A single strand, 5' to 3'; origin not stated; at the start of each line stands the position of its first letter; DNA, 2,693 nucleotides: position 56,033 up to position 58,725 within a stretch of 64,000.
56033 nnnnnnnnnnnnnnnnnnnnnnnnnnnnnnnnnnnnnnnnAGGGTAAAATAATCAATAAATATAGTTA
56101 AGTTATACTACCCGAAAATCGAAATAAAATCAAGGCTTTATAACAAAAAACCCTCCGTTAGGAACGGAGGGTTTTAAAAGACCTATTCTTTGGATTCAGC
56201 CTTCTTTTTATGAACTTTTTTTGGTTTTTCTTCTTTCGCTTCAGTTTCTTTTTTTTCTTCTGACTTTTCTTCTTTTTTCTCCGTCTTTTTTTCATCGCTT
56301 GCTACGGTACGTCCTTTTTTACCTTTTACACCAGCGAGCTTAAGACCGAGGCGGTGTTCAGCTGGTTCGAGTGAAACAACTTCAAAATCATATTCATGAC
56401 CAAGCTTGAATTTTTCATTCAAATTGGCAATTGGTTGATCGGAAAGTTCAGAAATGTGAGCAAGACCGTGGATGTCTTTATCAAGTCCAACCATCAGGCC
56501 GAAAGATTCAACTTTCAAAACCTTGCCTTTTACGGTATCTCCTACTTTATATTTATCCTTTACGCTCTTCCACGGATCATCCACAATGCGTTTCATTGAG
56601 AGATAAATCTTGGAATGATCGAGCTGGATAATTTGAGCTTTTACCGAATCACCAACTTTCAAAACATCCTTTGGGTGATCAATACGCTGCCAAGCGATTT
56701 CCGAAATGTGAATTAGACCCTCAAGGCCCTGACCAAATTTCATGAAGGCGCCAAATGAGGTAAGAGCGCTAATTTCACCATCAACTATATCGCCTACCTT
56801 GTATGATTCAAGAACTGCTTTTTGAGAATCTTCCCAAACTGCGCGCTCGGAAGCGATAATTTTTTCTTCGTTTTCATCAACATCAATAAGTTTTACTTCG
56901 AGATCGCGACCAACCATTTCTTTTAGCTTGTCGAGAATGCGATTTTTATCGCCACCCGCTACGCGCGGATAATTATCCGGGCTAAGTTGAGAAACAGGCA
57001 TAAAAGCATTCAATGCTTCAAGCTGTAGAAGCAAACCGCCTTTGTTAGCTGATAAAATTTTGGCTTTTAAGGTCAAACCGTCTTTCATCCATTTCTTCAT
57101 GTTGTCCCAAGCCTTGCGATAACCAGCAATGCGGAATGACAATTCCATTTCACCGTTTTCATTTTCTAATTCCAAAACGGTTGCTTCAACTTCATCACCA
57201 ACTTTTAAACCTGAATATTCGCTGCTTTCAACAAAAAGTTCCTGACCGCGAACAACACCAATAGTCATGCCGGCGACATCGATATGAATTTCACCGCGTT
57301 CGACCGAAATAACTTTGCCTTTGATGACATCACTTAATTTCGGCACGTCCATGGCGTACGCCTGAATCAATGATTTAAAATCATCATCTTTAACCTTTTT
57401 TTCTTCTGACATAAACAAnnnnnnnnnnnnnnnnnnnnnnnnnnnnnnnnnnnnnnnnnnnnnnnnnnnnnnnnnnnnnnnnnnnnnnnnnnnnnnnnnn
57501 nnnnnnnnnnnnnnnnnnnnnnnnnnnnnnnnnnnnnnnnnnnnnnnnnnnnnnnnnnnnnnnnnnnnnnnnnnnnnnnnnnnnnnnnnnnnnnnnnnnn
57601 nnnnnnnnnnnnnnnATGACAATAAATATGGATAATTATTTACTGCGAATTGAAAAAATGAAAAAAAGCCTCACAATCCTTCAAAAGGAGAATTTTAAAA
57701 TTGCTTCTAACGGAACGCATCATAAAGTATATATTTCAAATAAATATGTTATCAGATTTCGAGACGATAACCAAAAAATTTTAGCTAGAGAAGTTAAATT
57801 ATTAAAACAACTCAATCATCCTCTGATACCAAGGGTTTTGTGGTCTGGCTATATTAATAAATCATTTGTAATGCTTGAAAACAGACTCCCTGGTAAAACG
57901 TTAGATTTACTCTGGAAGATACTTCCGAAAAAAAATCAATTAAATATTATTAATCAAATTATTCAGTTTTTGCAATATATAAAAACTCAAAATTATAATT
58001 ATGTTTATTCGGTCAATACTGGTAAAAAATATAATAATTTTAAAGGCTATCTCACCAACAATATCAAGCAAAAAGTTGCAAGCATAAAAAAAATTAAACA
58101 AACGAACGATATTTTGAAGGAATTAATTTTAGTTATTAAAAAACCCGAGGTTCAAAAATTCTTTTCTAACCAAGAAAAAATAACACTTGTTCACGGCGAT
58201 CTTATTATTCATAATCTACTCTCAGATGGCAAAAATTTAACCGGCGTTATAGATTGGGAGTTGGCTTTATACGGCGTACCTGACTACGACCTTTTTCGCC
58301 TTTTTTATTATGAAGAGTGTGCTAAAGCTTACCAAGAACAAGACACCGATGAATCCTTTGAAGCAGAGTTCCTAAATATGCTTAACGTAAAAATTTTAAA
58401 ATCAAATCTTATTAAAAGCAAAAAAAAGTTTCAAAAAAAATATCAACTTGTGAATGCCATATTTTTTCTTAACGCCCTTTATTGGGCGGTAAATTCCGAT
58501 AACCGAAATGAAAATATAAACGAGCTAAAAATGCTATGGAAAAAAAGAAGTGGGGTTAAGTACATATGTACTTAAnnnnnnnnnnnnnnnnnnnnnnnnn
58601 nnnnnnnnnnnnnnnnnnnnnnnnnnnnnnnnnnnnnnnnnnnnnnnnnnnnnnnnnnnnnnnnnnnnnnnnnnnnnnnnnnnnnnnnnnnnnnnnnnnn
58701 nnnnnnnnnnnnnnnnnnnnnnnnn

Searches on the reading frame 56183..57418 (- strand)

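Call 98: search_protein_families(library=pfam, proteins=[window:56183-57418:-], max_evalue=0.0001)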
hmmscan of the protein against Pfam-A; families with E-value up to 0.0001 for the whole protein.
window:56183-57418:- (411 aa): 4 families
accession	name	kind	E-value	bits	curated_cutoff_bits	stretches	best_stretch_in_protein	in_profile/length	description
PF00575.29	S1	-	5.4e-45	152.1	22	3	207-274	3-70/74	S1 RNA binding domain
PF23459.1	S1_RRP5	-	2.4e-14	54.1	27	0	291-355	2-66/72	RRP5 S1 domain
PF21710.3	Spt6_S1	-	1.1e-07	32.5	27.5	0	204-273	12-82/91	Spt6, S1/OB domain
PF24685.1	OB_RRP5_4th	-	4.3e-07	30.3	31.5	0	300-348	17-69/92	RRP5 OB-fold domain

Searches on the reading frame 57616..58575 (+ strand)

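Call 86: search_protein_families(library=pfam, proteins=[window:57616-58575:+], max_evalue=0.001)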
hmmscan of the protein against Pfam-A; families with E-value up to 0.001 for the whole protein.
window:57616-58575:+ (319 aa): 1 family
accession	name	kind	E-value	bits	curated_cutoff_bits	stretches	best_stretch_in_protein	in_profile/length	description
PF01636.29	APH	-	1.4e-16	61.4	23.2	1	35-232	10-212/239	Phosphotransferase enzyme family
